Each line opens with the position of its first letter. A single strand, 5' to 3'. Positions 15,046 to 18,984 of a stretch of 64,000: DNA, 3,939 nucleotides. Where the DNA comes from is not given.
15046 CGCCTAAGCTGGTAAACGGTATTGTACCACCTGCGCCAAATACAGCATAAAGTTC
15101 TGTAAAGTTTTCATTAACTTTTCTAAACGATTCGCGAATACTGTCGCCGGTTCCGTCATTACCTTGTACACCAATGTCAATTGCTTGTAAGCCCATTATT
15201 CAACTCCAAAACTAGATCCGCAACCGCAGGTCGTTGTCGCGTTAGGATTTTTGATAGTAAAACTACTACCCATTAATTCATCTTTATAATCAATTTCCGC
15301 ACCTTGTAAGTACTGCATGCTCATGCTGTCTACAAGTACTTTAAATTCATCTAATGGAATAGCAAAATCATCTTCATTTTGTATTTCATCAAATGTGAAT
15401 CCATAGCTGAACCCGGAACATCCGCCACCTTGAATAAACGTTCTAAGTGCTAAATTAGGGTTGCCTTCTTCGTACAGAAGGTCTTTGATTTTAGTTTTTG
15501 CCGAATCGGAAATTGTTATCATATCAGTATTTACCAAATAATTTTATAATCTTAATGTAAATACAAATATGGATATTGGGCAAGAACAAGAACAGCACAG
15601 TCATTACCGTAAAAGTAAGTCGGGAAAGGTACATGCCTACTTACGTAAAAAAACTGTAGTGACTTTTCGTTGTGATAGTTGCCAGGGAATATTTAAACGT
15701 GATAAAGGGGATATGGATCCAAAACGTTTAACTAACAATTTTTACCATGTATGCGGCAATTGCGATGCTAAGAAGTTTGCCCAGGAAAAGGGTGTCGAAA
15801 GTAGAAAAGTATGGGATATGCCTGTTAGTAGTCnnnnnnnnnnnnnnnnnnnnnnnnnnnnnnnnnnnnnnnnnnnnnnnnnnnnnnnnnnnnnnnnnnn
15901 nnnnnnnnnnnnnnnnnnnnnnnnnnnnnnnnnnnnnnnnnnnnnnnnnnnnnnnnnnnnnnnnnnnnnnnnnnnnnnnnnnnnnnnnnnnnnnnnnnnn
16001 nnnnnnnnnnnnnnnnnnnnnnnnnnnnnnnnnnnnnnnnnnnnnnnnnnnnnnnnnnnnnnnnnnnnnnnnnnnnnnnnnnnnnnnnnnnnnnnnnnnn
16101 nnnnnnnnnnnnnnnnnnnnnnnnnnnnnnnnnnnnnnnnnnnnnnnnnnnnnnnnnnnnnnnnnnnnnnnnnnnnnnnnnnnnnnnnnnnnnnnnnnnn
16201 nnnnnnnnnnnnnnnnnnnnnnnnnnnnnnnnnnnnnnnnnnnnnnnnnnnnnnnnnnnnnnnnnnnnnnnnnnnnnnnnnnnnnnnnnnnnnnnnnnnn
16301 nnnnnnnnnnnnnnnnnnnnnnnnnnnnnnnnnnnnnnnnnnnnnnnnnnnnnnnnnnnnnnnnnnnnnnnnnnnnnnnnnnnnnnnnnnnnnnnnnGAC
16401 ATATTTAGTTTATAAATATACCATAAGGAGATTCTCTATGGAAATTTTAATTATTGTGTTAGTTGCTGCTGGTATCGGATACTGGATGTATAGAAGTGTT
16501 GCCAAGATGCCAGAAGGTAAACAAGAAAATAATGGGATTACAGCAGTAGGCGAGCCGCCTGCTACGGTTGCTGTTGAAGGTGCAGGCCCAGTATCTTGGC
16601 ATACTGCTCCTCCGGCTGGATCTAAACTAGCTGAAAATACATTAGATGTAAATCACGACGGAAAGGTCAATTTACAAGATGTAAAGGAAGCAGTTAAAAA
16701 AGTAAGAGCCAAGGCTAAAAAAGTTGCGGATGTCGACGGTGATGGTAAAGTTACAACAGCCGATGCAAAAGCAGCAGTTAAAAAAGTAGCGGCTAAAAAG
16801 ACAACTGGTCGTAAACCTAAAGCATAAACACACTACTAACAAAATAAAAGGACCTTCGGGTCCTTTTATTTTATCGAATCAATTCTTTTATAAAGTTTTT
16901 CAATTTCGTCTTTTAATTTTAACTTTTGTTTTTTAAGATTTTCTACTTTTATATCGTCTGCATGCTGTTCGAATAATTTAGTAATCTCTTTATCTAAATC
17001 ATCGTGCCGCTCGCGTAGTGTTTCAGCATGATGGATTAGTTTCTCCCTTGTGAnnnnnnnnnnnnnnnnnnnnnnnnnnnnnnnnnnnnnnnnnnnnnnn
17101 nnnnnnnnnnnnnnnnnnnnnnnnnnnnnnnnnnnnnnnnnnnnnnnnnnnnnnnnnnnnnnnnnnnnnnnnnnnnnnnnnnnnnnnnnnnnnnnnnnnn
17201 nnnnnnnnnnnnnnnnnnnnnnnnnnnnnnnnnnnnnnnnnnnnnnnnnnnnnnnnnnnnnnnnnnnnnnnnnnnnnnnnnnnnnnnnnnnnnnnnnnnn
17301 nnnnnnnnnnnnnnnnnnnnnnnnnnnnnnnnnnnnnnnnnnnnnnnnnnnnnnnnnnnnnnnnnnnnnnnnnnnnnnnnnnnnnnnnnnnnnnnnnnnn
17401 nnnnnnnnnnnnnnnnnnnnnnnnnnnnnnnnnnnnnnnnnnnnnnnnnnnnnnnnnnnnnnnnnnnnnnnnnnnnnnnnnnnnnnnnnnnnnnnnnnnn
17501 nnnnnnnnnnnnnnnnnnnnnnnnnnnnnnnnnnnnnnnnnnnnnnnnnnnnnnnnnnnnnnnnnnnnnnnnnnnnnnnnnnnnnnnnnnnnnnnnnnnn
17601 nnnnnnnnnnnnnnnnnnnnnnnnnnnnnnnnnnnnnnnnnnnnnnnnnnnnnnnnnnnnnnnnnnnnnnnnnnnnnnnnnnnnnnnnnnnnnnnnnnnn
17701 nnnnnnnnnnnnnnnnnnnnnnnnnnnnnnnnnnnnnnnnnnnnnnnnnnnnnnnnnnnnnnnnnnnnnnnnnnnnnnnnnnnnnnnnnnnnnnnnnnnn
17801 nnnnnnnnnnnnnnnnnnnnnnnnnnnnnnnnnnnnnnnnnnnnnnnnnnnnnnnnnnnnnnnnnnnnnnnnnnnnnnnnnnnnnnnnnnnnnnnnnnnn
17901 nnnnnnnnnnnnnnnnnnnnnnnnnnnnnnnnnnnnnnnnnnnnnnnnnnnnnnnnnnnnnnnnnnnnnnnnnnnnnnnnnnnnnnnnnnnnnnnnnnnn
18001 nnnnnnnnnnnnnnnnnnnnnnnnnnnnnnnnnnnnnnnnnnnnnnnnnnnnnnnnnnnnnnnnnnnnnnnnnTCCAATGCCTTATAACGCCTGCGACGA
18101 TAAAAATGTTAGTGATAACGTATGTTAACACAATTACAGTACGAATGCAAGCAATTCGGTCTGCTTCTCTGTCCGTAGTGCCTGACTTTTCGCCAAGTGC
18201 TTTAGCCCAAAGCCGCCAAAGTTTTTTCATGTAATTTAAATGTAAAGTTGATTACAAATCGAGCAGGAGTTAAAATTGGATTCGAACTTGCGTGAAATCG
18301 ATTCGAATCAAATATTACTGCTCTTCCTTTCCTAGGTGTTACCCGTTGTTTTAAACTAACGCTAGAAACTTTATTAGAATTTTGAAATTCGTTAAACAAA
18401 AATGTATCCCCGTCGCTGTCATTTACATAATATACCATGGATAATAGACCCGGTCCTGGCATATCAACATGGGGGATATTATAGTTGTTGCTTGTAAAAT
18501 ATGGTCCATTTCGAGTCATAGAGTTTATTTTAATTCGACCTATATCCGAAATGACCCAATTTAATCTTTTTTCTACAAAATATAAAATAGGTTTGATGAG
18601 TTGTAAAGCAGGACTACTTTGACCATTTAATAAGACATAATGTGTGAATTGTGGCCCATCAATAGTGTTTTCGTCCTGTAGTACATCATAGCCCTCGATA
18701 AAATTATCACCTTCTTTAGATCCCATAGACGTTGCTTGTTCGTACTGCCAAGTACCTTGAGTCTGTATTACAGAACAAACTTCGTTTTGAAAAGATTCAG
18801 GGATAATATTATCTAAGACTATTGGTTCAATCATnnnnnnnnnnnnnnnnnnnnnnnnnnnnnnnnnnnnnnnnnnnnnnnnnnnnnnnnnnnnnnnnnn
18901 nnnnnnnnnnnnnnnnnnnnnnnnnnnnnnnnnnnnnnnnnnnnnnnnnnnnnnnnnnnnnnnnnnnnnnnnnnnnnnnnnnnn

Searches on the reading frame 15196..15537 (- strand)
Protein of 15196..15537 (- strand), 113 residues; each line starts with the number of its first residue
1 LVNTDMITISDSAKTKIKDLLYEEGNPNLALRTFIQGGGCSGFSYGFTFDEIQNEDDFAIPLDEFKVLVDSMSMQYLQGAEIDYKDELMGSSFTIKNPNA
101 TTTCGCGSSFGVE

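Call 24: search_protein_families(library=phrogs, max_evalue=0.001, proteins=[window:15196-15537:-])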
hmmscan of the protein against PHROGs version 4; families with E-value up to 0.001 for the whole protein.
window:15196-15537:- (113 aa): 2 families
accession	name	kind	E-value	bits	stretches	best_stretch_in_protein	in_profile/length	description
phrog_17776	-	unknown function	4.1e-43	147.2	1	5-112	5-112/112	-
phrog_18436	-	unknown function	7.2e-09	36.6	1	6-104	1-102/199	-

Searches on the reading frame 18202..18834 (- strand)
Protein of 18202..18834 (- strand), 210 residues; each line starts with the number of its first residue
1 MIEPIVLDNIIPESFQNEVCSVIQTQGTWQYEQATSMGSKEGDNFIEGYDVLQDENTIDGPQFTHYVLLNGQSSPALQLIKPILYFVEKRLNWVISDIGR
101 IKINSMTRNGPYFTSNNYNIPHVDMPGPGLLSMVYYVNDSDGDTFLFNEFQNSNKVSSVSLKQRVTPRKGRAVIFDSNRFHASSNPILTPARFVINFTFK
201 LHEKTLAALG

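Call 8: search_protein_families(library=pfam, max_evalue=0.001, proteins=[window:18202-18834:-])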
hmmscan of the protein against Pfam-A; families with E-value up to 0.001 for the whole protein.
window:18202-18834:- (210 aa): 1 family
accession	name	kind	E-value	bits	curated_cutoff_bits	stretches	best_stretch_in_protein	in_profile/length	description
PF13640.12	2OG-FeII_Oxy_3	-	4.8e-07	31.1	27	1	120-197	13-95/98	2OG-Fe(II) oxygenase superfamily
